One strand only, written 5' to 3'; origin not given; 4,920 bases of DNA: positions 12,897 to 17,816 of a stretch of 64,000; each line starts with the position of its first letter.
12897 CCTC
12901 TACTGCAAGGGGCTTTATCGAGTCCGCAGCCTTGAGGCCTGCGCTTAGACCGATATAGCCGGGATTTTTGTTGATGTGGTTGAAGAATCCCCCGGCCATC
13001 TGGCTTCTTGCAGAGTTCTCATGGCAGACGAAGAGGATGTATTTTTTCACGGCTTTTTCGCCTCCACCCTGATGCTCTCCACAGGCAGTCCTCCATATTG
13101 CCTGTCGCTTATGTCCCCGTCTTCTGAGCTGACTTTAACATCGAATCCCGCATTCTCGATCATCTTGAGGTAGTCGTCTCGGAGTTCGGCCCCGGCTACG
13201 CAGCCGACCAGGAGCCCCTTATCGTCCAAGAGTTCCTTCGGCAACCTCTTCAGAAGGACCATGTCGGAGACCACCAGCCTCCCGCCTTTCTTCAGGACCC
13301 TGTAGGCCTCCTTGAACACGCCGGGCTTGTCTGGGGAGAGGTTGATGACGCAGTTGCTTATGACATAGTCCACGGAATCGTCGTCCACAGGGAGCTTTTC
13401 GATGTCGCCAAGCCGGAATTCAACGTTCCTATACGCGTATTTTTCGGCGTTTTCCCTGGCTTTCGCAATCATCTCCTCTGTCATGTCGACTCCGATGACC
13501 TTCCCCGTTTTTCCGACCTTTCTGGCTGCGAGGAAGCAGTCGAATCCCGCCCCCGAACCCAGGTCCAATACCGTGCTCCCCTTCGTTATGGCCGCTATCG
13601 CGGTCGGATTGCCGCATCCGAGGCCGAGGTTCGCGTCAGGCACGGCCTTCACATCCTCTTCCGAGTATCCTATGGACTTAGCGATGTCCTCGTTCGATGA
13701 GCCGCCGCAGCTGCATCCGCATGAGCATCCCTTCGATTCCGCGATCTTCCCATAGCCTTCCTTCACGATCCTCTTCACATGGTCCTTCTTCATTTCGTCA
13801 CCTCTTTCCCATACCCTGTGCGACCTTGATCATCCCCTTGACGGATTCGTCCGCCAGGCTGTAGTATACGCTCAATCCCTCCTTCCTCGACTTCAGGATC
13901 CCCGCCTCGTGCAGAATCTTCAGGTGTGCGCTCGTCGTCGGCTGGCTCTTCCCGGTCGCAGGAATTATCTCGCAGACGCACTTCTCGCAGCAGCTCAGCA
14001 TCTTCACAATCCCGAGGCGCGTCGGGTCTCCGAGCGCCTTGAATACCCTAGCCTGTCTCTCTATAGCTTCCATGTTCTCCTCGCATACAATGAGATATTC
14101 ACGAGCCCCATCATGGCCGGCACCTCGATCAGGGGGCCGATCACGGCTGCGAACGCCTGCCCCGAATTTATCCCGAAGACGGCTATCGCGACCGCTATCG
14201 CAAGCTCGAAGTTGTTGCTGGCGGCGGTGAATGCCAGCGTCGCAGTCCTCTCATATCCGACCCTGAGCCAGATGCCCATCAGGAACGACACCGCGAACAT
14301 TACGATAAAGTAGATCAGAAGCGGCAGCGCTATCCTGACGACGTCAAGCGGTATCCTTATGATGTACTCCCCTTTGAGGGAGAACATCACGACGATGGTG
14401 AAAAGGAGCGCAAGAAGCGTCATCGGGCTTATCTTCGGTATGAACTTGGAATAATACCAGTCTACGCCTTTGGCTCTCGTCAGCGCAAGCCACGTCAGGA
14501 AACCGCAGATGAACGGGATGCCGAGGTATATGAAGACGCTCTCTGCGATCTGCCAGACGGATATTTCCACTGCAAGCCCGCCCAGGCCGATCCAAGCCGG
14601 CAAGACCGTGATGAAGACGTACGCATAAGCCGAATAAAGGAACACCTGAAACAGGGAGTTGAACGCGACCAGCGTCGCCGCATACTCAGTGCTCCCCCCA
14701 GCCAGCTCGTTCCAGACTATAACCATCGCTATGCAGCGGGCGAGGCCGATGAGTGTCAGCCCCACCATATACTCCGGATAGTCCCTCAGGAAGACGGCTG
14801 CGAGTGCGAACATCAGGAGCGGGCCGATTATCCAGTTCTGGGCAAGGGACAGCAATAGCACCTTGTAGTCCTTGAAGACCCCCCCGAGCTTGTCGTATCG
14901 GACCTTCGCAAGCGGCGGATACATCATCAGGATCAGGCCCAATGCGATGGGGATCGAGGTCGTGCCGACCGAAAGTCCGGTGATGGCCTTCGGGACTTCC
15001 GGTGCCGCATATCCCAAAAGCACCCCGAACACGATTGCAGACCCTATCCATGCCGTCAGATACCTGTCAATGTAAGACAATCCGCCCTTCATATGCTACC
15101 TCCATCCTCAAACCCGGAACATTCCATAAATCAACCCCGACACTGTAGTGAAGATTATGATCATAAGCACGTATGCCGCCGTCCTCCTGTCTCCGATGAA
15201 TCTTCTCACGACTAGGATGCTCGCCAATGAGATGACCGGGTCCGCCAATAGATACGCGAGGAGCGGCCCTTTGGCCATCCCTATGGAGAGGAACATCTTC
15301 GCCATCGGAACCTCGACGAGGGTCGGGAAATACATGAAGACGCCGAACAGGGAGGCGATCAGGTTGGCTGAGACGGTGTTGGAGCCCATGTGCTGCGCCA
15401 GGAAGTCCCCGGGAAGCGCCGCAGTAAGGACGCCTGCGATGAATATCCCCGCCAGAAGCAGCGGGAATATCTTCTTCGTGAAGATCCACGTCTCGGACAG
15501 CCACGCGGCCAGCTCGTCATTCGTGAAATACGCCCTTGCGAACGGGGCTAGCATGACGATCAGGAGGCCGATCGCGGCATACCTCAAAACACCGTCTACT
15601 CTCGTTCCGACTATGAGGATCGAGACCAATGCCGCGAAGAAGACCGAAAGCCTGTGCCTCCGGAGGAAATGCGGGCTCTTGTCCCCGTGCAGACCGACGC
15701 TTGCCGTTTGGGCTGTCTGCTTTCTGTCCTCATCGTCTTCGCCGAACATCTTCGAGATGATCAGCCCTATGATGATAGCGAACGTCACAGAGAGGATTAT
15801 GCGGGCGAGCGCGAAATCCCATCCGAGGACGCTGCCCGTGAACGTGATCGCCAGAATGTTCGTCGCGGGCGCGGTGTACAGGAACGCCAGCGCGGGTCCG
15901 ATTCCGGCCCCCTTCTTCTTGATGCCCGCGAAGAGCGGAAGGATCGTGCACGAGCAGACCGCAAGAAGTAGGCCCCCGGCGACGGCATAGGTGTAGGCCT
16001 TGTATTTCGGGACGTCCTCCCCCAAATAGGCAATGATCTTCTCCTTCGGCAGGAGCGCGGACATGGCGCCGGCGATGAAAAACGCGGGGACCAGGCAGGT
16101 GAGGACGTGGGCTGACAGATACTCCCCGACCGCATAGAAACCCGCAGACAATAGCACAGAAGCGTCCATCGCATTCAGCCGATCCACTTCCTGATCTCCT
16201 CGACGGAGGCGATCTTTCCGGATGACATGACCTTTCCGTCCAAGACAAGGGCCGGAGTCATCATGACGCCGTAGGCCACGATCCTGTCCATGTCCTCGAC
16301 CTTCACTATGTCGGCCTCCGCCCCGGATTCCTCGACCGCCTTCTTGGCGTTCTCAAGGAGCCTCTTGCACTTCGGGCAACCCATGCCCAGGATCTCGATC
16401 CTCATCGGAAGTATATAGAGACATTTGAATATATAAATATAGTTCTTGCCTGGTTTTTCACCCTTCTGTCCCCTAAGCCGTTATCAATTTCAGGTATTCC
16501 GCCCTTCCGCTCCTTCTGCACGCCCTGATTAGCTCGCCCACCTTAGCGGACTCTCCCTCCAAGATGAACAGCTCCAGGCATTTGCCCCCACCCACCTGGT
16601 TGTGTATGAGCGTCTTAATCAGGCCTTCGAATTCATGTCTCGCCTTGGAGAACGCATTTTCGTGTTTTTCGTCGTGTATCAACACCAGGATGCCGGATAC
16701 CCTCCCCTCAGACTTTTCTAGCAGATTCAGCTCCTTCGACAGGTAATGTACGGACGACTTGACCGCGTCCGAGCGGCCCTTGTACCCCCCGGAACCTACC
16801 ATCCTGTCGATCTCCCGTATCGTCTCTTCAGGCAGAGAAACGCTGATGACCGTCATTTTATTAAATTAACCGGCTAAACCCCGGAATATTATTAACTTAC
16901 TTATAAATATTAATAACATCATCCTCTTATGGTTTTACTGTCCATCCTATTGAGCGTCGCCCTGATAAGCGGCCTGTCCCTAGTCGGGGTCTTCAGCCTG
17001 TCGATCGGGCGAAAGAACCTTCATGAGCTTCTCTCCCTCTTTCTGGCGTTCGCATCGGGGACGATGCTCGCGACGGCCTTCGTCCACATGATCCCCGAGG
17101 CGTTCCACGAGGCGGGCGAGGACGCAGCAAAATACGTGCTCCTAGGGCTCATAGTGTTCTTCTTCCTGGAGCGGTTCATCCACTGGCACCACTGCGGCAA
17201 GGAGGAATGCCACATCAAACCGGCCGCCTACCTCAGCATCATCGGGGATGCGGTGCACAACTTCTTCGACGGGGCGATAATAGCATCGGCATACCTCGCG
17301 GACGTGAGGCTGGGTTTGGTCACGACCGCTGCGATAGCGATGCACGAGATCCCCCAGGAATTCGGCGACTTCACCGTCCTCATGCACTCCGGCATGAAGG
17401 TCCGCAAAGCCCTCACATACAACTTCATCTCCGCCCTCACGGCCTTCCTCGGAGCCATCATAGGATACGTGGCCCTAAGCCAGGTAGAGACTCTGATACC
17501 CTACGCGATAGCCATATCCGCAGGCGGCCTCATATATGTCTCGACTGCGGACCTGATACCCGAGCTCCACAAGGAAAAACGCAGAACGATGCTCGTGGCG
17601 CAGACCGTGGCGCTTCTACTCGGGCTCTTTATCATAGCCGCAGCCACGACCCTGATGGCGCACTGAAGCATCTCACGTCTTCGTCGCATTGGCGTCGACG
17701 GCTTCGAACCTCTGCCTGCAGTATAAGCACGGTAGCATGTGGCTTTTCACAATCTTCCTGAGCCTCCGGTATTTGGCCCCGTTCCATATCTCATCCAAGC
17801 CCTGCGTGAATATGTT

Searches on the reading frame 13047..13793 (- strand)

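Call 90: search_protein_families(library=pfam, proteins=[window:13047-13793:-], max_evalue=0.0001)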
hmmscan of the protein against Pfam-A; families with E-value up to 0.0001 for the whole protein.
window:13047-13793:- (248 aa): 13 families
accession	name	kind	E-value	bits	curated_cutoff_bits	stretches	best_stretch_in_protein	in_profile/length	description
PF13847.12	Methyltransf_31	-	4.6e-44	150.1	27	1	69-216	1-145/145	Methyltransferase domain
PF13649.12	Methyltransf_25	-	1.8e-24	86.7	27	1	75-171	1-97/97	Methyltransferase domain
PF08241.18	Methyltransf_11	-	1e-23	84.2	21.2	1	76-175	1-95/95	Methyltransferase domain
PF01209.24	Ubie_methyltran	-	2.2e-21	76.7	20.1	1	67-176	43-152/233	ubiE/COQ5 methyltransferase family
PF08242.18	Methyltransf_12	-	1.4e-13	51.8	30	1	76-173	1-98/98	Methyltransferase domain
PF01135.25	PCMT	-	3.9e-12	46.8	20.3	1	68-175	70-171/210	Protein-L-isoaspartate(D-aspartate) O-methyltransferase (PCMT)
PF13489.12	Methyltransf_23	-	3.5e-10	40.3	27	1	69-178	20-119/164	Methyltransferase domain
PF05175.20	MTS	-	5e-08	33.2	23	1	71-175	31-138/170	Methyltransferase small domain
PF01170.24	UPF0020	-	7.9e-07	29.4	22.3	1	95-147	75-128/197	RMKL-like, methyltransferase domain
PF06325.19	PrmA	-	1.1e-06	28.9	22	1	69-178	159-261/296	Ribosomal protein L11 methyltransferase (PrmA)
PF05148.21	Methyltransf_8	-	1.4e-06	28.8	27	1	127-178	109-159/219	Hypothetical methyltransferase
PF13679.12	Methyltransf_32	-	4.4e-06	27.2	27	1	70-145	24-106/143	Methyltransferase domain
PF02353.26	CMAS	-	3.3e-05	23.8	27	1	68-179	59-168/273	Mycolic acid cyclopropane synthetase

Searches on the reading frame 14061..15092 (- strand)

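Call 90: search_protein_families(library=pfam, proteins=[window:14061-15092:-], max_evalue=0.0001)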
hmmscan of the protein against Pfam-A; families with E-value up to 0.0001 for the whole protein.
window:14061-15092:- (343 aa): 1 family
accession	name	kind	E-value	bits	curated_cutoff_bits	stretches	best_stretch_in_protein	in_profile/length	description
PF01758.21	SBF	-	2.6e-57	194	24.3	1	50-245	1-189/191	Sodium Bile acid symporter family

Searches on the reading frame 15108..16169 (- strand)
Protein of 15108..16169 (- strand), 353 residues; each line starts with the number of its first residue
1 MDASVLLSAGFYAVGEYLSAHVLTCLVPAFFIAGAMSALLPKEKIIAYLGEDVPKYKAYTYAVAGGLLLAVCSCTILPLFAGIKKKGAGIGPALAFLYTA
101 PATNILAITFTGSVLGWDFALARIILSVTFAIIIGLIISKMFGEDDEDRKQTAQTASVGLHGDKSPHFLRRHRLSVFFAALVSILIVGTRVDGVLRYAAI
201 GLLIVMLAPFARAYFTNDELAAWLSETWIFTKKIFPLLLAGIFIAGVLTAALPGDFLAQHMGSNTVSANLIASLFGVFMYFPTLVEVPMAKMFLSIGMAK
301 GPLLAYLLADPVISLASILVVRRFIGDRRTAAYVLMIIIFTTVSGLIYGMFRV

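Call 90: search_protein_families(library=pfam, proteins=[window:15108-16169:-], max_evalue=0.0001)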
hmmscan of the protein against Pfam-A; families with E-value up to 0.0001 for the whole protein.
window:15108-16169:- (353 aa): 1 family
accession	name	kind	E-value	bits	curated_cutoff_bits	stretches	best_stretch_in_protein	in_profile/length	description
PF03773.19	ArsP_1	-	6.1e-73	246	32.3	1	10-349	4-293/294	Predicted permease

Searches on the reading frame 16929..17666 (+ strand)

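Call 68: search_protein_families(library=pfam, proteins=[window:16929-17666:+], max_evalue=0.01)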
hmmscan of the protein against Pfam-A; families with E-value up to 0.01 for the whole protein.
window:16929-17666:+ (245 aa): 1 family
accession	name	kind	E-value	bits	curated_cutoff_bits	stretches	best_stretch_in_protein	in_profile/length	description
PF02535.28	Zip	-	3.7e-46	158.3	35.1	2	92-238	170-321/323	ZIP Zinc transporter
